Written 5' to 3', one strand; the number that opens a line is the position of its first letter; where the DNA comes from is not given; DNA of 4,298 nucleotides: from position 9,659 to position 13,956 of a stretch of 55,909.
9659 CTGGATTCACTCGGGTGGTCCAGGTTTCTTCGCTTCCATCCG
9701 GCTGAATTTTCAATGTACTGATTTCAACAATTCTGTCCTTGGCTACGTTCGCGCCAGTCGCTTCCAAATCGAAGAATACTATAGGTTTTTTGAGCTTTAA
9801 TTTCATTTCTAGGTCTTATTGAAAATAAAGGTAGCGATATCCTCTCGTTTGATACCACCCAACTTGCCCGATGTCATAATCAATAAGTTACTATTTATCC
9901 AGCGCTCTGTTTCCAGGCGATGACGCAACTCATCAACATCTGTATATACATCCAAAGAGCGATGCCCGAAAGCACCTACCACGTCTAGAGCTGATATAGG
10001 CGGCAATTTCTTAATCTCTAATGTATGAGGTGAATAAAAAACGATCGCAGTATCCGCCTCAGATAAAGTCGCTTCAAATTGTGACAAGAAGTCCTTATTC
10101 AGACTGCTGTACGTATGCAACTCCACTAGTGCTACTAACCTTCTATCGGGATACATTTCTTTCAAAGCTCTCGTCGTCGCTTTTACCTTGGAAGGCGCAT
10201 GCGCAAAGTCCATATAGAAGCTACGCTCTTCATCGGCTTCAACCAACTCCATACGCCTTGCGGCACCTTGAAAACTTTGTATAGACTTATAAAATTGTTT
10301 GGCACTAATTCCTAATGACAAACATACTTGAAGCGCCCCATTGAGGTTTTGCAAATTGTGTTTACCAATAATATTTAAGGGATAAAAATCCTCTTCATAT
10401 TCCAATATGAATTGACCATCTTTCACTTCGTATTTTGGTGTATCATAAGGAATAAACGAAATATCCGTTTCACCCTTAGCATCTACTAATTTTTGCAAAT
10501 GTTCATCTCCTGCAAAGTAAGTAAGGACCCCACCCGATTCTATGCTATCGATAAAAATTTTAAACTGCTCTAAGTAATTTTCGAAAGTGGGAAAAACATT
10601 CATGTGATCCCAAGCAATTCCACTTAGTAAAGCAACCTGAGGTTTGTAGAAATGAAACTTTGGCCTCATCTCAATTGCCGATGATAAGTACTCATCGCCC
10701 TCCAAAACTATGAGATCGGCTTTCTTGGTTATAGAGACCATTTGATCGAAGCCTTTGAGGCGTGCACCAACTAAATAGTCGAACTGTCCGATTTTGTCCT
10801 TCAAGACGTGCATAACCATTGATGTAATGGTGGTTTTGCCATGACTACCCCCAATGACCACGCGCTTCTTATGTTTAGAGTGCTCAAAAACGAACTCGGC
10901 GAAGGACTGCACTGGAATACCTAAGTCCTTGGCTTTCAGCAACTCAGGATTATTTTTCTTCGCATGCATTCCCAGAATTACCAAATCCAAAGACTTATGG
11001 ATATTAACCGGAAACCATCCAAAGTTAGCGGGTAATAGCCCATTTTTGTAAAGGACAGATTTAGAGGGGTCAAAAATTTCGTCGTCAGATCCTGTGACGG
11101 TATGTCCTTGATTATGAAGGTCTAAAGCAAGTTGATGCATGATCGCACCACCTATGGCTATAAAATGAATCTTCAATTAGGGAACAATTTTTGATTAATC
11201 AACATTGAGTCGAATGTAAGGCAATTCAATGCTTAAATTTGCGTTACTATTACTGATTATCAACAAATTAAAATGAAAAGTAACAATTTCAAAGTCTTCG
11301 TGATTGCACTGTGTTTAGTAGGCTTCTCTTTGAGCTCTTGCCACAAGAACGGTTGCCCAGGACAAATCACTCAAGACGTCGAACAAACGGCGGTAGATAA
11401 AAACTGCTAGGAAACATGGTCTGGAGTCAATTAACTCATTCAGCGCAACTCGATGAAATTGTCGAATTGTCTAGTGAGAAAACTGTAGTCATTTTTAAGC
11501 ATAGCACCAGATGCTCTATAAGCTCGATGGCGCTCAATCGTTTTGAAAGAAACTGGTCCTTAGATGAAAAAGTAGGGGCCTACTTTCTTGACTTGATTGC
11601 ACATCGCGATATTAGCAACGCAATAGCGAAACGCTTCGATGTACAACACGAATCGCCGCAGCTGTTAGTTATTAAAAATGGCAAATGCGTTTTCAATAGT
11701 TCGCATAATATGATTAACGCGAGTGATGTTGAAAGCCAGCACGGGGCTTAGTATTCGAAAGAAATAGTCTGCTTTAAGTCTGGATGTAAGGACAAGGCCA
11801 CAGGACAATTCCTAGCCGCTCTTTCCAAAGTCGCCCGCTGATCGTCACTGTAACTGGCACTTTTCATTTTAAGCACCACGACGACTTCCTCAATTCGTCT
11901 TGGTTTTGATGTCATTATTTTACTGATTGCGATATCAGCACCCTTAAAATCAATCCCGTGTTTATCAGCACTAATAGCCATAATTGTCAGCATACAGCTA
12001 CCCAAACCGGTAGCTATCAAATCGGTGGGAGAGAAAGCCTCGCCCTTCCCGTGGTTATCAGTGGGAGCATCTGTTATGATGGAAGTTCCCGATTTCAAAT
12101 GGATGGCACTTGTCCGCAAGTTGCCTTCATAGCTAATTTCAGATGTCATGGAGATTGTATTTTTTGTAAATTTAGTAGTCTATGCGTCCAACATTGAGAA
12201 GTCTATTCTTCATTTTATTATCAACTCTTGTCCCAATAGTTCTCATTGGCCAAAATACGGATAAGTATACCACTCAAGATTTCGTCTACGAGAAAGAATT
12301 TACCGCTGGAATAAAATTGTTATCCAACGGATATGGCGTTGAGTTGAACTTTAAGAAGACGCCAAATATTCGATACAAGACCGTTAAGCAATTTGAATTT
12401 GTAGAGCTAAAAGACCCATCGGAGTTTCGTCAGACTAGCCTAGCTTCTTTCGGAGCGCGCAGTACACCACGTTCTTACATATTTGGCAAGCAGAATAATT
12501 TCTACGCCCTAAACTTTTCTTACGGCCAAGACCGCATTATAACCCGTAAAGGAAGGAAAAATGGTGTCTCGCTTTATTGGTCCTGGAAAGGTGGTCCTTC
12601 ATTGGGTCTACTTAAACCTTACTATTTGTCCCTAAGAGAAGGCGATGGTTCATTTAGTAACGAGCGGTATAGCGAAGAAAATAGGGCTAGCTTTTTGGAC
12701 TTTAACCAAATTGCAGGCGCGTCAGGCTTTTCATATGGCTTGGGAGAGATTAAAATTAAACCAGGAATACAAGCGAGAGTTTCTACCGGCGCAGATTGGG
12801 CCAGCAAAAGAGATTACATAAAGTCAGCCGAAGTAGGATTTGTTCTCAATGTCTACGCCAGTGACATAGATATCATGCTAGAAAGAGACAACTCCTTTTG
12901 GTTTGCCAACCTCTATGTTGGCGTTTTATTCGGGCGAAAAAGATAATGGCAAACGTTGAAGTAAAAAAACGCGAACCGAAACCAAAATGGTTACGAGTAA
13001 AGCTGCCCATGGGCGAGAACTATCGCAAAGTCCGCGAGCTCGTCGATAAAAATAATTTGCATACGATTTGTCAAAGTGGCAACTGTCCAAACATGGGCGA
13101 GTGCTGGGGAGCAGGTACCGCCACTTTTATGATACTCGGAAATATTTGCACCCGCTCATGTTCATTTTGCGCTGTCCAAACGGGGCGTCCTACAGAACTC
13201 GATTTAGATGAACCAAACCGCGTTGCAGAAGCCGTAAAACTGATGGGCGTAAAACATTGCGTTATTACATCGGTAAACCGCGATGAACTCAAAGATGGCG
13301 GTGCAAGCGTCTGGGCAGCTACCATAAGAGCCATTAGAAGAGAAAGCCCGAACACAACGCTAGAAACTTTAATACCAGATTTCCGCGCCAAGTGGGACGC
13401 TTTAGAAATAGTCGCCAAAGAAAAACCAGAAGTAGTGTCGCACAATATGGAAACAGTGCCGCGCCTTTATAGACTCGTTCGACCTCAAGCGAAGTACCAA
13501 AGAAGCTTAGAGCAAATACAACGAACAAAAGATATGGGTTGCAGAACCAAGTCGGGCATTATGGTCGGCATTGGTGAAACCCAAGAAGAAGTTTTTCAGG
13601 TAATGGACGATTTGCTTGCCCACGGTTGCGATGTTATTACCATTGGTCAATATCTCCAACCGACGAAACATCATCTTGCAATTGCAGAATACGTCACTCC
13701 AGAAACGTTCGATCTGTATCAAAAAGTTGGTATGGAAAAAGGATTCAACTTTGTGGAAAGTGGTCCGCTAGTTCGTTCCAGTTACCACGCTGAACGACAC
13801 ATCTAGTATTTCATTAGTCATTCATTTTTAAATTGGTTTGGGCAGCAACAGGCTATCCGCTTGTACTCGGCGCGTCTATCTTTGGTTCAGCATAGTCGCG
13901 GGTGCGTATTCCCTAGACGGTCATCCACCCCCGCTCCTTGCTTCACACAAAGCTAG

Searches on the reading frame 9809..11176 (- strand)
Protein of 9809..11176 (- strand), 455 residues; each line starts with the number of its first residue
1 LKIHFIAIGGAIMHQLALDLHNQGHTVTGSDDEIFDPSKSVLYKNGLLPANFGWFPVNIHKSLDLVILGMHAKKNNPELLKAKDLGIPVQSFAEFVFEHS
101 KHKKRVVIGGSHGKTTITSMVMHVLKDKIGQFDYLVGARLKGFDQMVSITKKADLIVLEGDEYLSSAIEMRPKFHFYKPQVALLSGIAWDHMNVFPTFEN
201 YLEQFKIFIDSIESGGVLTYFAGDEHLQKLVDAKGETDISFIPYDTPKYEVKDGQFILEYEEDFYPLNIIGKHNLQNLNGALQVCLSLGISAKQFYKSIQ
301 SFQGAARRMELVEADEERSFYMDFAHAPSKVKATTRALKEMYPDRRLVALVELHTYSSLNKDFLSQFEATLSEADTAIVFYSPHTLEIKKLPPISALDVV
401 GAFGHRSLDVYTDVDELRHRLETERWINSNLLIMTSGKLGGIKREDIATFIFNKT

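Call 44: search_protein_families(library=pfam, proteins=[window:9809-11176:-], max_evalue=0.001)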
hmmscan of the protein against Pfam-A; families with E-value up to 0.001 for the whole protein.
window:9809-11176:- (455 aa): 3 families
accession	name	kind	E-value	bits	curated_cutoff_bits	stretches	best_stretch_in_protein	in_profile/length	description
PF08245.18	Mur_ligase_M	-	1.1e-15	58.6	24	1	108-284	1-199/200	Mur ligase middle domain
PF01225.30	Mur_ligase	-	3.1e-11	43.9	21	1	2-103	1-94/95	Mur ligase family, catalytic domain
PF02875.26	Mur_ligase_C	-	2.4e-09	38.5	28.4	1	307-419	1-109/127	Mur ligase, glutamate ligase domain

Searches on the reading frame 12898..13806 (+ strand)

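Call 55: search_protein_families(library=pfam, proteins=[window:12898-13806:+], max_evalue=0.001)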
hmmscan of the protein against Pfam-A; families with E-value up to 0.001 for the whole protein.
window:12898-13806:+ (302 aa): 2 families
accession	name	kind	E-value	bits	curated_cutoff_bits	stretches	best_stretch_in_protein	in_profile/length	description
PF04055.27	Radical_SAM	-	4.2e-22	79.5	29.5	1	78-239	1-166/166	Radical SAM superfamily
PF16881.10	LIAS_N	-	1.8e-07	32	27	1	23-63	56-96/96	N-terminal domain of lipoyl synthase of Radical_SAM family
